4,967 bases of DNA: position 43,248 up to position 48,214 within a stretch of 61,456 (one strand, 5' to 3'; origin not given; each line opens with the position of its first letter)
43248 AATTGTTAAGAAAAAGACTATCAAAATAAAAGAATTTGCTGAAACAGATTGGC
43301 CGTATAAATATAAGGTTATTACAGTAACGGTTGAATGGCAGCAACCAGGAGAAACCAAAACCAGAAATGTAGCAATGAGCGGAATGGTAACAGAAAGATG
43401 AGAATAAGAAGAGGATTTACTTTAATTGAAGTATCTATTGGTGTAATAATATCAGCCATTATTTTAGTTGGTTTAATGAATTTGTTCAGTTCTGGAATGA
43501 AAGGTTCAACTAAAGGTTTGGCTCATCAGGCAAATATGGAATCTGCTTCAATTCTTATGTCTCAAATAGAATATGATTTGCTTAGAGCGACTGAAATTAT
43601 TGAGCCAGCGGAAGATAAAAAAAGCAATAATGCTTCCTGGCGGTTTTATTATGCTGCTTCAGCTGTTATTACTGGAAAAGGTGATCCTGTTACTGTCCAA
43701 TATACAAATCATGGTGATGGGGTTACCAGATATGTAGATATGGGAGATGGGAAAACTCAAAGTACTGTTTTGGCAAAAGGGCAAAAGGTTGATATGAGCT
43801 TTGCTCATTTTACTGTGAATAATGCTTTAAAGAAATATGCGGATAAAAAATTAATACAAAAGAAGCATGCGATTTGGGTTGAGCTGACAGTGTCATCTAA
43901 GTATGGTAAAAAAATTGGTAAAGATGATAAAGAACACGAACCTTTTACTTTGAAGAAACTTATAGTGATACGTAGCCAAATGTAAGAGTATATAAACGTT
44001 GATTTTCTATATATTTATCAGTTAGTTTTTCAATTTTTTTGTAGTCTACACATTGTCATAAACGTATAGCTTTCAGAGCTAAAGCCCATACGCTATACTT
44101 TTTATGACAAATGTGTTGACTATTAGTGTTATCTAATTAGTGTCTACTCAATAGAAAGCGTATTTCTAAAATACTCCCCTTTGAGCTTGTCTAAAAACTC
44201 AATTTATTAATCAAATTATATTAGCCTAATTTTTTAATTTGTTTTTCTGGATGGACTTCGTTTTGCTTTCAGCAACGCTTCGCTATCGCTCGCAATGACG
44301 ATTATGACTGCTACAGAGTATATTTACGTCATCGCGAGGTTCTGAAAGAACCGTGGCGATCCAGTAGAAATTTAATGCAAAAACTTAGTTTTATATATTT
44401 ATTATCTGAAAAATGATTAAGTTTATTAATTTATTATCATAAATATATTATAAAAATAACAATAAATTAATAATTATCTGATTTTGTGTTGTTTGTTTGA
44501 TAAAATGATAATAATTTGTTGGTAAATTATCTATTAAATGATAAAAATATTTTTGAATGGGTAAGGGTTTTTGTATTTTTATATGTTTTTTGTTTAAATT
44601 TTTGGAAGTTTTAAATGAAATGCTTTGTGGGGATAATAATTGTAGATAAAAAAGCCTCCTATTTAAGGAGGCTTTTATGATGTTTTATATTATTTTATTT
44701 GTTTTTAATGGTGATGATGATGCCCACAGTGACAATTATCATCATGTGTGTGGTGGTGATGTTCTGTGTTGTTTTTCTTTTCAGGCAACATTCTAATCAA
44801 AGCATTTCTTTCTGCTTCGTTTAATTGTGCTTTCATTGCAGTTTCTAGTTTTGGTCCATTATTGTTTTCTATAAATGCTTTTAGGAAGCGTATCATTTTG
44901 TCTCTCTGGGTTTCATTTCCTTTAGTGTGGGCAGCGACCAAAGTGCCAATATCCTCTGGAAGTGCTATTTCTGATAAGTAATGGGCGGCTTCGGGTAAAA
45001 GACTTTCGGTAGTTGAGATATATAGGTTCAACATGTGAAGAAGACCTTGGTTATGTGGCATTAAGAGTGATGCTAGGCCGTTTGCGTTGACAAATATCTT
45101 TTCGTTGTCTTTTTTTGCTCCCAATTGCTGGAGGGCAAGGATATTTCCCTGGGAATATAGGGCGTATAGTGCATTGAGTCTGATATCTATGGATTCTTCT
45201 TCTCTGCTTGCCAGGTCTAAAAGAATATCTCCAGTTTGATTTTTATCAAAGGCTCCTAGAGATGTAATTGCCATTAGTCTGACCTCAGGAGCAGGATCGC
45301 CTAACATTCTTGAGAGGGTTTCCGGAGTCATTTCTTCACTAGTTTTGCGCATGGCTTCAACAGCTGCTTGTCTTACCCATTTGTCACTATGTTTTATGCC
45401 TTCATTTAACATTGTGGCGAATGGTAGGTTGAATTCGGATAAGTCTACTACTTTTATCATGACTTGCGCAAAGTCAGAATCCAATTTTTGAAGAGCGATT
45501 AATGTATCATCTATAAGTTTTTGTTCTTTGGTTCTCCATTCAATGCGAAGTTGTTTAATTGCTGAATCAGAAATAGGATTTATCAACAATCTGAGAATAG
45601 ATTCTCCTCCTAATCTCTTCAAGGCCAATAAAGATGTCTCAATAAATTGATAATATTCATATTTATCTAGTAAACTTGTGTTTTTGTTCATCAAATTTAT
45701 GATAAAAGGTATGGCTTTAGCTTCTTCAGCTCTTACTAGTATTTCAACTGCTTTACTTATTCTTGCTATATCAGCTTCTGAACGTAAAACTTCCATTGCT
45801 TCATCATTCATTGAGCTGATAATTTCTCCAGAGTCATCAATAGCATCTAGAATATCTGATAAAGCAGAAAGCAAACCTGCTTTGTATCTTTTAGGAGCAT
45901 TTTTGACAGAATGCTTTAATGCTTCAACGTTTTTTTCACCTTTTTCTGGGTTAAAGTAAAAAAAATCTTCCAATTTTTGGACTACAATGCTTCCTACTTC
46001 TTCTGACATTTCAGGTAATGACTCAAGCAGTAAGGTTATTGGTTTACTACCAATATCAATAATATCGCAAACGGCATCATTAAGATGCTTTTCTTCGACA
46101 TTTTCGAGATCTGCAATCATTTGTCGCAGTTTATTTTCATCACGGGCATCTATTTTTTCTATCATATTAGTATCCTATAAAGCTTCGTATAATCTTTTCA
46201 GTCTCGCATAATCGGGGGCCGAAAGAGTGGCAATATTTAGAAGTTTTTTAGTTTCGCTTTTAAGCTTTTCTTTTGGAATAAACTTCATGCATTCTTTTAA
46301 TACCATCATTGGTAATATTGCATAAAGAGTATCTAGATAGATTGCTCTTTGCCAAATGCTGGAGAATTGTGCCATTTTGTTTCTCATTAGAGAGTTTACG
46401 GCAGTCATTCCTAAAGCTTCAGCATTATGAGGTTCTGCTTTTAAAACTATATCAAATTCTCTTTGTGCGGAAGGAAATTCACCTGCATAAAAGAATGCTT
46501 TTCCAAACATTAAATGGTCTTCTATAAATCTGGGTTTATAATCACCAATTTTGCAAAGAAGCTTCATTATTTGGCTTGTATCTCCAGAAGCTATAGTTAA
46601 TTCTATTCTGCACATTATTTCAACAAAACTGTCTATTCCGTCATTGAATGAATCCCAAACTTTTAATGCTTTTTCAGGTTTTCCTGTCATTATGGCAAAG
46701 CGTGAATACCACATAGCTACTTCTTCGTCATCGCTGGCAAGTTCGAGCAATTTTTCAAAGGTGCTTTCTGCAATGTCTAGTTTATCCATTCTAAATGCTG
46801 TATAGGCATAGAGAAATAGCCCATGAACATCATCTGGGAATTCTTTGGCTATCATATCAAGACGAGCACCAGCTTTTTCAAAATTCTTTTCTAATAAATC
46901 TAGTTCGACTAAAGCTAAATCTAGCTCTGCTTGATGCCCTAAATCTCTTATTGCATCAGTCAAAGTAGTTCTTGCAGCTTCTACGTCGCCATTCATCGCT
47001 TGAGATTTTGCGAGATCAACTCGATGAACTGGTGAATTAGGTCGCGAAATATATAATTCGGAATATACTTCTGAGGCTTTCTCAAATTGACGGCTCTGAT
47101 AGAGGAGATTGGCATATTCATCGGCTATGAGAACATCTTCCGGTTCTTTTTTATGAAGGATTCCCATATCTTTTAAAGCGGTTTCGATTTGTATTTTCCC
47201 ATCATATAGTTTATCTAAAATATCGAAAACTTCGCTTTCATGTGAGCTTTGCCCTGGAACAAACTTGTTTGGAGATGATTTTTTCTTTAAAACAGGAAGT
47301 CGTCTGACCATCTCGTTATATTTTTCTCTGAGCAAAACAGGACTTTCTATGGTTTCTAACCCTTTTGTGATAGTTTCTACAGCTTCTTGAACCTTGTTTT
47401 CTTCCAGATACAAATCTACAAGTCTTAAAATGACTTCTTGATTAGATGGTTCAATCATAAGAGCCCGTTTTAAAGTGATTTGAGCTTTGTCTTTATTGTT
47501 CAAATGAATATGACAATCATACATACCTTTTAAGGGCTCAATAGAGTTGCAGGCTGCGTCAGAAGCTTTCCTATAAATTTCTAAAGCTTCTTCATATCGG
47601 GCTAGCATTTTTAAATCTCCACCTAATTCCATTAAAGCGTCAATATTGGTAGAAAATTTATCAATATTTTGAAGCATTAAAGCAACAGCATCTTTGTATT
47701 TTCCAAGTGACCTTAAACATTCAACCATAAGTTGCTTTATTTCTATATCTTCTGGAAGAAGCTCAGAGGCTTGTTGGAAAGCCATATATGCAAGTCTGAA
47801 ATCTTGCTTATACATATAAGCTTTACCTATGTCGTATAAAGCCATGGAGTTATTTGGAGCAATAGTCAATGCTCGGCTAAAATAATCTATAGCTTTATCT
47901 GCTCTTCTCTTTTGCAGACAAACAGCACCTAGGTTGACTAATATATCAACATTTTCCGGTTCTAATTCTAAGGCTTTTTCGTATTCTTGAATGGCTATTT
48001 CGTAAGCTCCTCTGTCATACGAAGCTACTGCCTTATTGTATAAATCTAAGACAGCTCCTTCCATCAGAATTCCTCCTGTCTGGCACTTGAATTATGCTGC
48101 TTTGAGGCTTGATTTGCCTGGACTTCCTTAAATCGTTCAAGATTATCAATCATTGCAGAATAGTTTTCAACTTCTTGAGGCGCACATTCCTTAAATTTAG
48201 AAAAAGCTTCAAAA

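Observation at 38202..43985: Six-gene operon joining SH3b/NlpC-P60-like wall-hydrolase proteins to a pseudopilin set, with no pilus machinery nearby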

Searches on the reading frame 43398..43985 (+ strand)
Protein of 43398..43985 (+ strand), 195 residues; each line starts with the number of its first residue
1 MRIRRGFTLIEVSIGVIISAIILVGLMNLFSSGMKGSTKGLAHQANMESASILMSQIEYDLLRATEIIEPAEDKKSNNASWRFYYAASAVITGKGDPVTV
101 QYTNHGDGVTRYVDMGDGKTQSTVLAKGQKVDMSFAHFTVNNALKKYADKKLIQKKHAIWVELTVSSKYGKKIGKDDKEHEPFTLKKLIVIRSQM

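Call 3: search_protein_families(library=pfam, proteins=[window:43398-43985:+], max_evalue=1)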
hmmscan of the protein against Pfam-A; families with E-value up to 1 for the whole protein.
window:43398-43985:+ (195 aa): 3 families
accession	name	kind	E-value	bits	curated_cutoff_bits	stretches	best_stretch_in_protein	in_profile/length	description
PF07963.17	N_methyl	-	1.6e-05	24.7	21.2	1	1-26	1-26/27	Prokaryotic N-terminal methylation motif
PF20456.3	DUF6709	-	0.013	14.9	27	1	10-147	186-320/339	Family of unknown function (DUF6709)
PF17424.7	DUF5411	-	0.081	13.3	30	1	13-78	7-71/134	Family of unknown function (DUF5411)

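Call 4: search_protein_families(library=ncbifam, proteins=[window:43398-43985:+], max_evalue=1)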
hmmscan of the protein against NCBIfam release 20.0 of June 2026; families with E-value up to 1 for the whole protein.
window:43398-43985:+ (195 aa): 10 families
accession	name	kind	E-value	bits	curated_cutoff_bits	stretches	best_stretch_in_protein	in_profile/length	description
TIGR02532.1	IV_pilin_GFxxxE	domain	1.6e-05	24.5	16.3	1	4-26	1-23/24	prepilin-type N-terminal cleavage/methylation domain-containing protein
TIGR02598.1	TIGR02598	subfamily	0.0024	18.1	51.4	1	6-90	1-80/151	Verru_Chthon cassette protein B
TIGR02523.1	type_IV_pilV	equivalog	0.0059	17.1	52.2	1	5-83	2-75/139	type IV pilus modification protein PilV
NF007848.0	PRK10557.1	equivalog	0.0066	15.8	120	1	4-64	10-70/192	prepilin peptidase-dependent protein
TIGR01711.1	gspJ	equivalog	0.011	15.6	64.85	1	5-66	1-62/192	type II secretion system minor pseudopilin GspJ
NF041002.1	pilin_ComGF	equivalog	0.019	15.2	80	1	5-74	2-71/139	competence type IV pilus minor pilin ComGF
NF038304.1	EPS_HpsC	equivalog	0.034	13.7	200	1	4-39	20-55/318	hormogonium polysaccharide secretion pseudopilin HpsC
NF040999.1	pilin_ComGC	equivalog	0.09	13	75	1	5-49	2-47/84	competence type IV pilus major pilin ComGC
TIGR01707.1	gspI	equivalog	0.1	13.1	44.35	1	6-36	1-31/101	type II secretion system minor pseudopilin GspI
NF047828.1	T3SSXpsI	equivalog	0.15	12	150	1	5-71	2-60/132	type II secretion system protein XpsI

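Call 38: search_solved_structures(query=A5, max_evalue=10, show_alignments=2)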
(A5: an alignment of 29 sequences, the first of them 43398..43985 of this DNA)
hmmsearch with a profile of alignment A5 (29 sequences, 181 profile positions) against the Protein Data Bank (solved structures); distinct sequences matched with E-value up to 10: 5.
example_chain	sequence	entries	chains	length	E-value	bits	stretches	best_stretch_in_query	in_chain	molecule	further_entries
7tgg_A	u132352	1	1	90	0.0074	19.6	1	3-28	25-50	Geopilin domain 1 protein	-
9laa_A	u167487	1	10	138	0.028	17.7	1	1-29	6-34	Type IV pilin protein PilA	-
9egp_A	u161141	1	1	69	0.034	17.5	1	3-26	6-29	Geopilin domain 1 protein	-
9lab_B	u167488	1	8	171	0.13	15.5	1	3-26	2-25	MSHA major pilin subunit MshA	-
2m7g_A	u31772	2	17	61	1.7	11.9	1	8-28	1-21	Geopilin domain 1 protein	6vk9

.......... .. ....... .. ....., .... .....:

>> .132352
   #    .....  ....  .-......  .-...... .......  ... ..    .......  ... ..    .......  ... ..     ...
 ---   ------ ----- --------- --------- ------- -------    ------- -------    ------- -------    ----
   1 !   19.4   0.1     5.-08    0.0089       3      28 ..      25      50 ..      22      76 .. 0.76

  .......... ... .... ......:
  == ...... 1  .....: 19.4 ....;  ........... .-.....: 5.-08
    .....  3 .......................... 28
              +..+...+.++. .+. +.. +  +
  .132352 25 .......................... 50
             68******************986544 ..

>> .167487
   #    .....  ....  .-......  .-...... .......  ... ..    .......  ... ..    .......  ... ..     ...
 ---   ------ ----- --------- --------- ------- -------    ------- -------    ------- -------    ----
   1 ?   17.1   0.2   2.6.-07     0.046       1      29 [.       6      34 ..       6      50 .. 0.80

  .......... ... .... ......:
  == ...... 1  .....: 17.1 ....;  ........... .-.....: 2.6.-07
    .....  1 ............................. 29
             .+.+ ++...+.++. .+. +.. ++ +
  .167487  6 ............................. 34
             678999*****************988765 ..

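Call 41: find_homologous_proteins(query=window:43398-43985:+, max_evalue=0.001)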
Query window:43398-43985:+ (195 aa): 85 proteins with E <= 0.001 among 257 candidates.
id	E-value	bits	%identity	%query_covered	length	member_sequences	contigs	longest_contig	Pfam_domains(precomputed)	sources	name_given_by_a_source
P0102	3.0e-117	407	96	100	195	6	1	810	PF07963.18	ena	-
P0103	1.6e-110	385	92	100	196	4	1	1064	PF07963.18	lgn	-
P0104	1.8e-60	222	58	99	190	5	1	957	-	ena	-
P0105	4.8e-56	207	55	99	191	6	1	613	-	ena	-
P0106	1.8e-53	199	55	98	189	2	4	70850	-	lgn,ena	-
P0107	2.2e-52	195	55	100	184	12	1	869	-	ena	-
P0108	1.4e-51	193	56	98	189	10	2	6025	-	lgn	-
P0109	1.8e-51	193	53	97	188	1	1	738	-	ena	-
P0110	2.0e-51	192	52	97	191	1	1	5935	-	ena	-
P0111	8.7e-50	187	54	100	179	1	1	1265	-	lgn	-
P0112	3.6e-49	185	54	98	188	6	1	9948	-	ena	-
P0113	1.1e-48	183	54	99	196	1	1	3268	-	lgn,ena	-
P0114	3.3e-48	182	53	99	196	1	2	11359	-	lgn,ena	-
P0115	3.4e-48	182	52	97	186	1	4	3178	PF07963.18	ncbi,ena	-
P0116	9.8e-48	180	51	98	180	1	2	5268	-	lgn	-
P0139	5.1e-42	162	48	98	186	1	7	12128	PF07963.18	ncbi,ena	-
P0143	1.4e-41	160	51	98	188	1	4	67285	PF07963.18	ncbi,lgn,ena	-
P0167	1.8e-35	140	47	98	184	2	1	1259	PF07963.18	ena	-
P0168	2.3e-35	140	41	98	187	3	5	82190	PF07963.18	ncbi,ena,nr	ncbi:MAG: prepilin-type N-terminal cleavage/methylation domain-containing protein [Candidatus Rifleb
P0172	1.6e-33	134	39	98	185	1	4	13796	PF07963.18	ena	-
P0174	2.6e-32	130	38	99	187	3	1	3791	PF07963.18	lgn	-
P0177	1.5e-29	121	52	66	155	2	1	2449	PF07963.18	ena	-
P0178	3.6e-28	117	42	97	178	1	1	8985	PF07963.18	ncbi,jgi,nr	ncbi:MAG: type II secretion system protein [Candidatus Riflebacteria bacterium]|jgi:prepilin-type N-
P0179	5.1e-28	116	37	100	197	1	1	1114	PF07963.18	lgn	-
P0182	6.6e-27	113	41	84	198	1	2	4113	PF07963.18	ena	-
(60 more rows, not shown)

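Call 52: predict_structure(alignment_id=A6)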
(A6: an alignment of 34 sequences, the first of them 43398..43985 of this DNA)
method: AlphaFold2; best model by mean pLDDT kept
length: 195 residues; sequences in the alignment: 34
mean_pLDDT: 82.7   pTM: 0.70
mean pLDDT of the five models: 82.7, 82.5, 81.9, 81.0, 80.6
residues with pLDDT >= 90: 95; 70-90: 59; 50-70: 31; < 50: 10
segments of 3 or more residues with pLDDT < 50: 171-173, 175-178
pLDDT, mean of each block of 10 residues (from residue 1): 61 89 87 69 89 96 93 95 85 83 91 89 92 93 63 78 84 50 92 64
secondary structure, 60 per line:
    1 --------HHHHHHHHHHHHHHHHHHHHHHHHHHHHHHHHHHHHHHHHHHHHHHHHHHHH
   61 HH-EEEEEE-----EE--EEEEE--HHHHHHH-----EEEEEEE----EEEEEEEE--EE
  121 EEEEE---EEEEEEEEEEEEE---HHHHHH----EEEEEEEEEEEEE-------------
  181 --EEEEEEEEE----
elements in order: H9-62 E64-69 E79-83 H86-92 E98-104 E109-116 E119-125 E129-141 H145-150 E155-167 E183-191

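Call 55: fold_search(model_id=the predicted structure, library=pdb)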
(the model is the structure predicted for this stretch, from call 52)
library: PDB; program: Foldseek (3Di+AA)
matches with E <= 10: 277; with E <= 0.001: 0
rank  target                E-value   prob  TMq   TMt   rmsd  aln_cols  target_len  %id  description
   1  9a1f_S                3.4e-03  1.00  0.51  0.50   6.8       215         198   14  Integrative structure of the XcpGHIJK pseudo pilus filament model of a type II secretion system (released 2021-06-18)
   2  6utu_B                7.0e-03  0.99  0.38  0.44   7.1       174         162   11  Crystal structure of minor pseudopilin ternary complex of XcpVWX from the Type 2 secretion system of Pseudomonas aerug (released 2020-09-02)
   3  6utu_H                2.3e-02  0.97  0.38  0.44   7.2       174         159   11  Crystal structure of minor pseudopilin ternary complex of XcpVWX from the Type 2 secretion system of Pseudomonas aerug (released 2020-09-02)
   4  5vtm_W                2.7e-02  0.97  0.38  0.45   7.2       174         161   11  The crystal structure of minor pseudopilin ternary complex of XcpVWX from the Type 2 secretion system of Pseudomonas a (released 2018-05-23)
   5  6utu_E                3.0e-02  0.97  0.38  0.45   7.2       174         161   11  Crystal structure of minor pseudopilin ternary complex of XcpVWX from the Type 2 secretion system of Pseudomonas aerug (released 2020-09-02)
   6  5g23_B                3.0e-02  0.89  0.35  0.35   8.7       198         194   10  Type IV-like pilin TTHA1219 from Thermus thermophilus (released 2016-09-14)
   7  3nje_B                5.6e-02  0.97  0.41  0.47   7.5       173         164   12  Structure of the Minor Pseudopilin XcpW from the Pseudomonas aeruginosa Type II Secretion System (released 2011-02-02)
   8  5g23_A                1.5e-01  0.72  0.37  0.37   8.5       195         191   10  Type IV-like pilin TTHA1219 from Thermus thermophilus (released 2016-09-14)
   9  3szh_B                2.4e-01  0.15  0.17  0.26  11.8       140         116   12  Crystal structure of apo shwanavidin (P1 form) (released 2012-04-11)
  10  2qux_K                2.6e-01  0.12  0.17  0.23  11.4       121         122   10  PP7 coat protein dimer in complex with RNA hairpin (released 2007-12-18)
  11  6yfa_AA               3.4e-01  0.30  0.19  0.22  10.9       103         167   13  Virus-like particle of bacteriophage AVE015 (released 2020-09-02)
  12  6yfj_AA               3.4e-01  0.16  0.19  0.28   9.6        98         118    9  Virus-like particle of bacteriophage ESE001 (released 2020-09-02)
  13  6yfb_AA               3.6e-01  0.12  0.15  0.17  12.1       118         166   12  Virus-like particle of bacteriophage AVE016 (released 2020-09-02)
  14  6w9u_E                4.0e-01  0.03  0.11  0.09  17.9       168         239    6  Structure of human MAIT A-F7 TCR in complex with patient MR1-R9H-Ac-6-FP (released 2020-08-05)
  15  2frs_A                4.5e-01  0.07  0.15  0.22  15.8       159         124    9  Crystal structure of the f15w mutant of apo-cellular retinoic acid binding protein type ii at 1.51 angstroms resolutio (released 2006-09-19)
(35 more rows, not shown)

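Call 69: search_protein_families(library=ncbifam, alignment_id=A5, max_evalue=0.01)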
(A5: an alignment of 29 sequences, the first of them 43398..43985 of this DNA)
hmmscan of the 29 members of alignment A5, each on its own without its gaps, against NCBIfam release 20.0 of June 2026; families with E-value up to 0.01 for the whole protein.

A. member 1, window:43398-43985:+ (195 aa): 4 families
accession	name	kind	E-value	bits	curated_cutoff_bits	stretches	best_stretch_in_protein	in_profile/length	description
TIGR02532.1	IV_pilin_GFxxxE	domain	1.6e-05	24.5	16.3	1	4-26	1-23/24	prepilin-type N-terminal cleavage/methylation domain-containing protein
TIGR02598.1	TIGR02598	subfamily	0.0024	18.1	51.4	1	6-90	1-80/151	Verru_Chthon cassette protein B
TIGR02523.1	type_IV_pilV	equivalog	0.0059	17.1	52.2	1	5-83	2-75/139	type IV pilus modification protein PilV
NF007848.0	PRK10557.1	equivalog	0.0066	15.8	120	1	4-64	10-70/192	prepilin peptidase-dependent protein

B. families by the number of members that match (of 29 scanned): 15 families
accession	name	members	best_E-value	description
TIGR02532.1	IV_pilin_GFxxxE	11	1.6e-05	prepilin-type N-terminal cleavage/methylation domain-containing protein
NF007848.0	PRK10557.1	11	4.8e-05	prepilin peptidase-dependent protein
NF041002.1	pilin_ComGF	8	5.2e-07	competence type IV pilus minor pilin ComGF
TIGR02599.1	TIGR02599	6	2.5e-07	Verru_Chthon cassette protein C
NF041013.1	T4P_ComGE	6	1.1e-05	competence type IV pilus minor pilin ComGE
TIGR01711.1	gspJ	5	3.7e-05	type II secretion system minor pseudopilin GspJ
NF040999.1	pilin_ComGC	5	0.00011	competence type IV pilus major pilin ComGC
TIGR02598.1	TIGR02598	5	0.00012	Verru_Chthon cassette protein B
TIGR02523.1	type_IV_pilV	3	0.00026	type IV pilus modification protein PilV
TIGR01707.1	gspI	3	0.0023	type II secretion system minor pseudopilin GspI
NF038304.1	EPS_HpsC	2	0.0064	hormogonium polysaccharide secretion pseudopilin HpsC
NF047828.1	T3SSXpsI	1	0.0039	type II secretion system protein XpsI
NF033139.1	blaZ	1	0.0056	penicillin-hydrolyzing class A beta-lactamase BlaZ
NF040982.1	ComGD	1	0.0076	competence type IV pilus minor pilin ComGD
TIGR02596.1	TIGR02596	1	0.0092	Verru_Chthon cassette protein D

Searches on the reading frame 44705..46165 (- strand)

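Call 8: search_protein_families(library=pfam, proteins=[window:44705-46165:-], max_evalue=0.001)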
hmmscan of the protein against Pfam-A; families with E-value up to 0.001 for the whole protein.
window:44705-46165:- (486 aa): 2 families
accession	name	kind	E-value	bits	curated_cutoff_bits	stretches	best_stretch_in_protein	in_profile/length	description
PF13646.12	HEAT_2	-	9.8e-14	51.9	27.7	1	256-335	7-86/88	HEAT repeats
PF02985.28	HEAT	-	1.4e-07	31.6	23.5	0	284-306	5-27/31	HEAT repeat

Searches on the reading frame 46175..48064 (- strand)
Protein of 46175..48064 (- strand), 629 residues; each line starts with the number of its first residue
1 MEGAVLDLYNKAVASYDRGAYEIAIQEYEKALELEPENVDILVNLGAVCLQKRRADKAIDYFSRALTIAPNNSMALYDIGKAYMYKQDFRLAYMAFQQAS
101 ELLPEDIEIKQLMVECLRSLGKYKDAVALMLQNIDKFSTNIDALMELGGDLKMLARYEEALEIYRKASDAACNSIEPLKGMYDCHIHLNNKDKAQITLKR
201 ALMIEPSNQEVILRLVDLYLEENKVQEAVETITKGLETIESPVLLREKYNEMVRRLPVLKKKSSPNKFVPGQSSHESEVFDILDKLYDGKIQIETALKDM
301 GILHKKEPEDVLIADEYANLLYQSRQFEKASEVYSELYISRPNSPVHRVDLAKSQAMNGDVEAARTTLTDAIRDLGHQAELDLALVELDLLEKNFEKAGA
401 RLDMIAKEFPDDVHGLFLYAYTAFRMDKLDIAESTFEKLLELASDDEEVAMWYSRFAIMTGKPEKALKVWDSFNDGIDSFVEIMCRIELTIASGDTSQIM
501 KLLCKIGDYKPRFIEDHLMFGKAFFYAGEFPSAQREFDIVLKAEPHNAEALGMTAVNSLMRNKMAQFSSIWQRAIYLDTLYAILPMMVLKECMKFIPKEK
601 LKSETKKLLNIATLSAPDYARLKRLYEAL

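Call 8: search_protein_families(library=pfam, proteins=[window:46175-48064:-], max_evalue=0.001)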
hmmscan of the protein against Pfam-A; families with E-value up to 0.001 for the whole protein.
window:46175-48064:- (629 aa): 25 families
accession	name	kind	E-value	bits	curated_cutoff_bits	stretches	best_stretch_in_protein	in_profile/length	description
PF14559.12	TPR_19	-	3.7e-41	139.7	25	4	17-73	3-59/68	Tetratricopeptide repeat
PF07719.23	TPR_2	-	8.3e-32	107.1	27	2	40-72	2-34/34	Tetratricopeptide repeat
PF13432.12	TPR_16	-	3.2e-29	101.4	32.7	2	9-72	1-64/65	Tetratricopeptide repeat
PF13428.12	TPR_14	-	3.2e-26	89.6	23.5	0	12-47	8-43/44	Tetratricopeptide repeat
PF00515.34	TPR_1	-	9.3e-24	82.7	27.8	2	40-72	2-34/34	Tetratricopeptide repeat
PF13181.12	TPR_8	-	1.2e-20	72.3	25.7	0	40-72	2-34/34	Tetratricopeptide repeat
PF23914.1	TPR_CcmH_CycH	-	3.8e-20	72.8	42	0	79-167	56-147/158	Cytochrome c-type biogenesis protein H TPR domain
PF13431.12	TPR_17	-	3.3e-18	64.8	24.4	1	28-59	2-33/34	Tetratricopeptide repeat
PF12895.13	ANAPC3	-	4e-18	65.9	27.2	1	52-130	2-79/82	Anaphase-promoting complex, cyclosome, subunit 3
PF13424.12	TPR_12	-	1.4e-17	64.1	30.1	2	8-70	5-76/77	Tetratricopeptide repeat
PF13414.12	TPR_11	-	4.3e-15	55.6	26.8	1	16-50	5-39/42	TPR repeat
PF13371.12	TPR_9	-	4.4e-14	52.7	35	0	46-112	2-68/73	Tetratricopeptide repeat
PF13174.12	TPR_6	-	1.7e-10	41.3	26.3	0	75-99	2-26/33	Tetratricopeptide repeat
PF13176.12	TPR_7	-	3.1e-10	39.8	27.9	0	42-71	2-31/36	Tetratricopeptide repeat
PF25060.1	ARM_TT21_2nd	-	8e-09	35.8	27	0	129-237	44-153/270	Tetratricopeptide repeat protein 21 second ARM domain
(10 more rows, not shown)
